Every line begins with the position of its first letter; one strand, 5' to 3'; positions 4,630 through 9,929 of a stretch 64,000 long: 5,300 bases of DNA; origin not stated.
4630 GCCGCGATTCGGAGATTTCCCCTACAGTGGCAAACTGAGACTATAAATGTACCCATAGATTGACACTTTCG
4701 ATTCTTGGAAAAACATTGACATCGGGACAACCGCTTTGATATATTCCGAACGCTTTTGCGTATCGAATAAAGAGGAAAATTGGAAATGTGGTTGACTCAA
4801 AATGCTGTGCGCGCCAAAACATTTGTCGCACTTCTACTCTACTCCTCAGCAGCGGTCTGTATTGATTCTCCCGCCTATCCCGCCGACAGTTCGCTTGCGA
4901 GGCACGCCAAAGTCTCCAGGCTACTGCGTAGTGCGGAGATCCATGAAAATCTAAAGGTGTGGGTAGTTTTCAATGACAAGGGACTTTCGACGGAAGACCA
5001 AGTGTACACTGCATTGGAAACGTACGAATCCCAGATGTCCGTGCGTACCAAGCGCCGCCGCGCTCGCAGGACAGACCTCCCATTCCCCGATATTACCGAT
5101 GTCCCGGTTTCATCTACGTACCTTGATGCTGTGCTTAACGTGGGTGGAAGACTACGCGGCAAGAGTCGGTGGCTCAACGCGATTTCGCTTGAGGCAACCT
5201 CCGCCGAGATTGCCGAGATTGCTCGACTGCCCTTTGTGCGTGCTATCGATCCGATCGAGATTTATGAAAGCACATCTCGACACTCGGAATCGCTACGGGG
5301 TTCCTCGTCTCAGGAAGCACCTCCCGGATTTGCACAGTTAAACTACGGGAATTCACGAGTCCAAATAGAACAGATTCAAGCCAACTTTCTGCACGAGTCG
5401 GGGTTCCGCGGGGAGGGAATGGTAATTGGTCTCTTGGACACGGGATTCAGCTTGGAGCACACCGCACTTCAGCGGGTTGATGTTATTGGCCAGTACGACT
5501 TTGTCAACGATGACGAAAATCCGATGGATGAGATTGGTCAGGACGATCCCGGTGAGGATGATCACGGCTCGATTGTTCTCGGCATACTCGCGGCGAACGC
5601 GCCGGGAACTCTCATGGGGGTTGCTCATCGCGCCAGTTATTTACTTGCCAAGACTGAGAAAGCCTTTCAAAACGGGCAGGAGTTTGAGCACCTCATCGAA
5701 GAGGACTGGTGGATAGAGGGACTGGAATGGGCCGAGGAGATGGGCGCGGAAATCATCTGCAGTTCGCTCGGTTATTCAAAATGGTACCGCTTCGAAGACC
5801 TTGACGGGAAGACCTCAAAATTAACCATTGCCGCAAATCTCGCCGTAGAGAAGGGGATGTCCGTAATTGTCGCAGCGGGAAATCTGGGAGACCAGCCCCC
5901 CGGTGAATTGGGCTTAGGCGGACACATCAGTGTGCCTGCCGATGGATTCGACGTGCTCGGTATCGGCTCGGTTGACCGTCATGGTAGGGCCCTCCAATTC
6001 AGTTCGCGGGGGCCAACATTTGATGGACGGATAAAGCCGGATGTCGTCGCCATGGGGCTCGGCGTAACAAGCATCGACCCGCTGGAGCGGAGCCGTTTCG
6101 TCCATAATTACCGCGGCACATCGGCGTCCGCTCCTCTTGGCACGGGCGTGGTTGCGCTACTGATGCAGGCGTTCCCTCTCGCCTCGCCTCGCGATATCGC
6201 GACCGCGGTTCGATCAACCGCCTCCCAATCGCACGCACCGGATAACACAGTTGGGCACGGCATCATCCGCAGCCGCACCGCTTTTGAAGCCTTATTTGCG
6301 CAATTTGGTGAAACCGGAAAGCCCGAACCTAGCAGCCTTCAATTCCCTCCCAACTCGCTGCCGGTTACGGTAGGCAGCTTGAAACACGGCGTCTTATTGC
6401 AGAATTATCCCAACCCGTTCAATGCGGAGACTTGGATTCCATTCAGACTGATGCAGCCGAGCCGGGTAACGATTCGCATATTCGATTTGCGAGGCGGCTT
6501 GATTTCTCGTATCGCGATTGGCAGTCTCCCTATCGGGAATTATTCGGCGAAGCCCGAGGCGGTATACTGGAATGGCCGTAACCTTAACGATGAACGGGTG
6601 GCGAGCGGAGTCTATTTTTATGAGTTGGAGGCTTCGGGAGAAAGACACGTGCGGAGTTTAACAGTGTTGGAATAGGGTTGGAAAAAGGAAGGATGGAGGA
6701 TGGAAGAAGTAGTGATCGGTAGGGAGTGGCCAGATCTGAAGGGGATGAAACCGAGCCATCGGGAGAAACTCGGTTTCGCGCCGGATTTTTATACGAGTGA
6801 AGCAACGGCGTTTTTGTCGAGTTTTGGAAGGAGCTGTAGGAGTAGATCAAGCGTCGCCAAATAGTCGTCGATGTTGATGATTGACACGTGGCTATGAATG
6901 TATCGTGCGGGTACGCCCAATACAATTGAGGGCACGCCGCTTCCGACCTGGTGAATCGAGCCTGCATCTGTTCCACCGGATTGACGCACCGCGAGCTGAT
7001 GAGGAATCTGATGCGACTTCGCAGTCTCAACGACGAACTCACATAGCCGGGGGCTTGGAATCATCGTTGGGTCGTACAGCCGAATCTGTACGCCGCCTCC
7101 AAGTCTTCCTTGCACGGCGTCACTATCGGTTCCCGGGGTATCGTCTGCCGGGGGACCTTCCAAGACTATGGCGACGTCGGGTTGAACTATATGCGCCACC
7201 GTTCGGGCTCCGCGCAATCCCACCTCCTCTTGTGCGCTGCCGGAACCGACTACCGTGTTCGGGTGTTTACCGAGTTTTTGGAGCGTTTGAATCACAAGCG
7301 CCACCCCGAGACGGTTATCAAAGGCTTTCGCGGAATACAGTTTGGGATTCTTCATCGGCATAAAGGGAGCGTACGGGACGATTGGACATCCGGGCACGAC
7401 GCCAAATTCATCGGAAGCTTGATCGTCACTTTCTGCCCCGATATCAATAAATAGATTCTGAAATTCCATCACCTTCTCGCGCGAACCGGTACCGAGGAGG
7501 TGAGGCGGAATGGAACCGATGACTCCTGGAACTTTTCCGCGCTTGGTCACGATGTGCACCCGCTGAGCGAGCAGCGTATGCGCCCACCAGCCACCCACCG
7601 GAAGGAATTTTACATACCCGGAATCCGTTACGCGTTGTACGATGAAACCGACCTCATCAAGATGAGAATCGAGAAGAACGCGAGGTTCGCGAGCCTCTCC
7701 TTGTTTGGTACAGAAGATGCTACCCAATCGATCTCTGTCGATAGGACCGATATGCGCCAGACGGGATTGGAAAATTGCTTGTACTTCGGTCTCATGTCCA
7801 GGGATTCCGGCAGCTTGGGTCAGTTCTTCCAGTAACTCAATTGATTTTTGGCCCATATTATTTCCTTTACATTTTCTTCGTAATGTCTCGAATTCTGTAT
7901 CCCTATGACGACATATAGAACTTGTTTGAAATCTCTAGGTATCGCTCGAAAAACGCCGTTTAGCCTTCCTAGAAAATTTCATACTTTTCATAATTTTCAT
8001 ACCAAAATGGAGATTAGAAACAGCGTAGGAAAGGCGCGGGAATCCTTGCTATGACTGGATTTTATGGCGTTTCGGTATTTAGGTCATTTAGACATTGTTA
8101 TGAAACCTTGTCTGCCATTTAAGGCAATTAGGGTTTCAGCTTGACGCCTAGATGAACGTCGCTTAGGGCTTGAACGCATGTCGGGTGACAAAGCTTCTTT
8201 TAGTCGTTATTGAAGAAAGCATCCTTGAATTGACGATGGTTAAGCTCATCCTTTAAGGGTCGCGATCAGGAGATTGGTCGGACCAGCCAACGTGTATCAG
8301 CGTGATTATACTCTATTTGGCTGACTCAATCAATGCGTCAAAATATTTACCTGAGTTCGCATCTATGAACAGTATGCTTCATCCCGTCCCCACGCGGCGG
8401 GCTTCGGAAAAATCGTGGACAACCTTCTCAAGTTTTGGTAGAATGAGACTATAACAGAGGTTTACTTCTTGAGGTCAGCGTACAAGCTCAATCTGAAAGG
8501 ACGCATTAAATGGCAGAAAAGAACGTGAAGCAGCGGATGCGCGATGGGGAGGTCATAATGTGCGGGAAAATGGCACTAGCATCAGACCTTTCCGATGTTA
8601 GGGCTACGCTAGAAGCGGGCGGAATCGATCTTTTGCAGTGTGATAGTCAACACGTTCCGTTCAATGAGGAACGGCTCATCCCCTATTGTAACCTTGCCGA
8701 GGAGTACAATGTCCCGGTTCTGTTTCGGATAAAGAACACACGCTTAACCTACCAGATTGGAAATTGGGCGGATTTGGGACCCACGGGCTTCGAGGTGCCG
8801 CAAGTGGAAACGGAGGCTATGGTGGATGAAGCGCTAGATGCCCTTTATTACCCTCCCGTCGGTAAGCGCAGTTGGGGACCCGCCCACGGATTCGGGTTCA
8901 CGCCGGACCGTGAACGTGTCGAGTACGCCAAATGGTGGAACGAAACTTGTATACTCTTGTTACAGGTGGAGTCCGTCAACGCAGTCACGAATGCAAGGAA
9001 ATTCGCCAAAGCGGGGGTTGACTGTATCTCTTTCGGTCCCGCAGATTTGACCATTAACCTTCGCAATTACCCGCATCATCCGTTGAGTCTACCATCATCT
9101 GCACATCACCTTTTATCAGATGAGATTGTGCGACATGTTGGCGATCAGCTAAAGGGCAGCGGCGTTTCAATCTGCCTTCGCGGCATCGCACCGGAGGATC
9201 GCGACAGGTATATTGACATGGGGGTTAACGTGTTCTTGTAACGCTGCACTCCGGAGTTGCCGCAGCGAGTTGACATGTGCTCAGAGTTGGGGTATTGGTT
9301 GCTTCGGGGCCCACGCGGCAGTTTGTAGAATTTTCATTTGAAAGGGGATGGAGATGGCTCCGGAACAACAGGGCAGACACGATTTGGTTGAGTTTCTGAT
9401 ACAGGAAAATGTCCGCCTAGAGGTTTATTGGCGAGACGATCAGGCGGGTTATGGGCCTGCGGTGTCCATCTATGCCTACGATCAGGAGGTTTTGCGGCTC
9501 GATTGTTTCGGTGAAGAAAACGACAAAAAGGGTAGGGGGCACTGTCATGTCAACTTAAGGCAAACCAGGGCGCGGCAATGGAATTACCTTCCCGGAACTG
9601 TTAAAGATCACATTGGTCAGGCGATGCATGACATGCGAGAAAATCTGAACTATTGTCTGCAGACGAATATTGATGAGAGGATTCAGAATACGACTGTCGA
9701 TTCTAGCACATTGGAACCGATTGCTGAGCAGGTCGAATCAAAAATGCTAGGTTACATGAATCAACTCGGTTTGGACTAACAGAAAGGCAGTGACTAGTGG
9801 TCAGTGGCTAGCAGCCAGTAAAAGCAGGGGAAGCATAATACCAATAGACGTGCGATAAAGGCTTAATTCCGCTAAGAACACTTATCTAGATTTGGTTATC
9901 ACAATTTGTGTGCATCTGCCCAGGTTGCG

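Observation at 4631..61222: Many sequence-unrelated hairpins sharing one CCTAC tail: a GTAG-headed REP-like superfamily with strong strand bias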

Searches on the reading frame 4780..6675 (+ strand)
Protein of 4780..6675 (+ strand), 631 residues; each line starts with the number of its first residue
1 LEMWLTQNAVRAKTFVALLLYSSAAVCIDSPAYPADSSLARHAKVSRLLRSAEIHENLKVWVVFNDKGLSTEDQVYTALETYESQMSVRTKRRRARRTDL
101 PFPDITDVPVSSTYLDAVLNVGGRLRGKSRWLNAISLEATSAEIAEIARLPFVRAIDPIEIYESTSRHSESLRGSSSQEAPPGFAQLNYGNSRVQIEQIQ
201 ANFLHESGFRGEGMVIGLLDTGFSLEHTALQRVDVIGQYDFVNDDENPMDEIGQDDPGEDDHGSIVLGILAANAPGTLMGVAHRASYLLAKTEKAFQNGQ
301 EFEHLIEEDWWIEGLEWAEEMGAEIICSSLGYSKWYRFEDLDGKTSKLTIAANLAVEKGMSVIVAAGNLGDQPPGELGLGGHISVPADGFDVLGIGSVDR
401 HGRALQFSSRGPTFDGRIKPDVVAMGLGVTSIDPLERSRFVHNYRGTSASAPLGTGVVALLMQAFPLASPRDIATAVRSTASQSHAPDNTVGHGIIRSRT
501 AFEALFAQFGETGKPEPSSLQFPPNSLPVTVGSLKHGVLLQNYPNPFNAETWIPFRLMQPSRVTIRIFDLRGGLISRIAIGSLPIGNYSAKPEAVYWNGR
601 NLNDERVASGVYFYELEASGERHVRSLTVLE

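Call 6: search_protein_families(library=pfam, proteins=[window:4780-6675:+])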
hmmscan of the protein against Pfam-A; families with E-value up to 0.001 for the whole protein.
window:4780-6675:+ (631 aa): 2 families
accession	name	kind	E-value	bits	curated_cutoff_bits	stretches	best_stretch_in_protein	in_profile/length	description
PF00082.27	Peptidase_S8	-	5.4e-42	144.5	21.8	1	211-494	1-288/288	Subtilase family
PF18962.6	Por_Secre_tail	-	0.00038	21.1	27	1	543-625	2-71/75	Secretion system C-terminal sorting domain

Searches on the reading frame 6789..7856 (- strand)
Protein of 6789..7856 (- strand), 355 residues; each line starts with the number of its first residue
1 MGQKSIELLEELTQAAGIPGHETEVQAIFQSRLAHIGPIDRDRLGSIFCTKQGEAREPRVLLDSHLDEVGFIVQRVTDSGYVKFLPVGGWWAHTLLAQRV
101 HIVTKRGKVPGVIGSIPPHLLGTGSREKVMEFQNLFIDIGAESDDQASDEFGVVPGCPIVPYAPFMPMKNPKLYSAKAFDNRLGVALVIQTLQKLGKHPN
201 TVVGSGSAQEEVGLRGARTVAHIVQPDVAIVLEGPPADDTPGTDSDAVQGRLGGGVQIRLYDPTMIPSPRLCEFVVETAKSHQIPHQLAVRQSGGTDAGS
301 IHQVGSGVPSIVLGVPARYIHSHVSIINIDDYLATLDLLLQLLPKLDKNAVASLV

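Call 6: search_protein_families(library=pfam, proteins=[window:6789-7856:-])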
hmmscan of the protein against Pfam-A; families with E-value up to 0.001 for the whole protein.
window:6789-7856:- (355 aa): 2 families
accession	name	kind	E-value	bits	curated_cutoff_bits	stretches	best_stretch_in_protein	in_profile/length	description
PF05343.19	Peptidase_M42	-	4.4e-93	312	23.2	1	45-338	1-292/292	M42 glutamyl aminopeptidase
PF01546.33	Peptidase_M20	-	1.8e-09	38.2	24.6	1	164-343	18-204/206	Peptidase family M20/M25/M40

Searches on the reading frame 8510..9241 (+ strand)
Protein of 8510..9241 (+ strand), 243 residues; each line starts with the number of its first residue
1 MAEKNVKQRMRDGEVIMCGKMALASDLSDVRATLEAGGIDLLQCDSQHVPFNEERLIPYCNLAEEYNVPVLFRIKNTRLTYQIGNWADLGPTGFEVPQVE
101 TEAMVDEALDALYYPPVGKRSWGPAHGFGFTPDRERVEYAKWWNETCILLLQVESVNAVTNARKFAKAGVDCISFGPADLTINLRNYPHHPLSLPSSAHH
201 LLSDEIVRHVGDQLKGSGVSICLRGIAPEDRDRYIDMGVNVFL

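Call 6: search_protein_families(library=pfam, proteins=[window:8510-9241:+])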
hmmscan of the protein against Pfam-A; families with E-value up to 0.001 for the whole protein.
window:8510-9241:+ (243 aa): 1 family
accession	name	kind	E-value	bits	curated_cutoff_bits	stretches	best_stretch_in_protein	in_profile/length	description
PF03328.21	HpcH_HpaI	-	3.4e-13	49.8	25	1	71-187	63-161/221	HpcH/HpaI aldolase/citrate lyase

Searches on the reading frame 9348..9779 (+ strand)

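Call 6: search_protein_families(library=pfam, proteins=[window:9348-9779:+])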
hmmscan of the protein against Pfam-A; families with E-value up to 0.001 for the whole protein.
window:9348-9779:+ (143 aa): 1 family
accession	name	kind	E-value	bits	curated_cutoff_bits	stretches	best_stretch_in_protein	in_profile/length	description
PF24777.1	DUF7700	-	0.0001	22.5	25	1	21-132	6-114/115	Domain of unknown function (DUF7700)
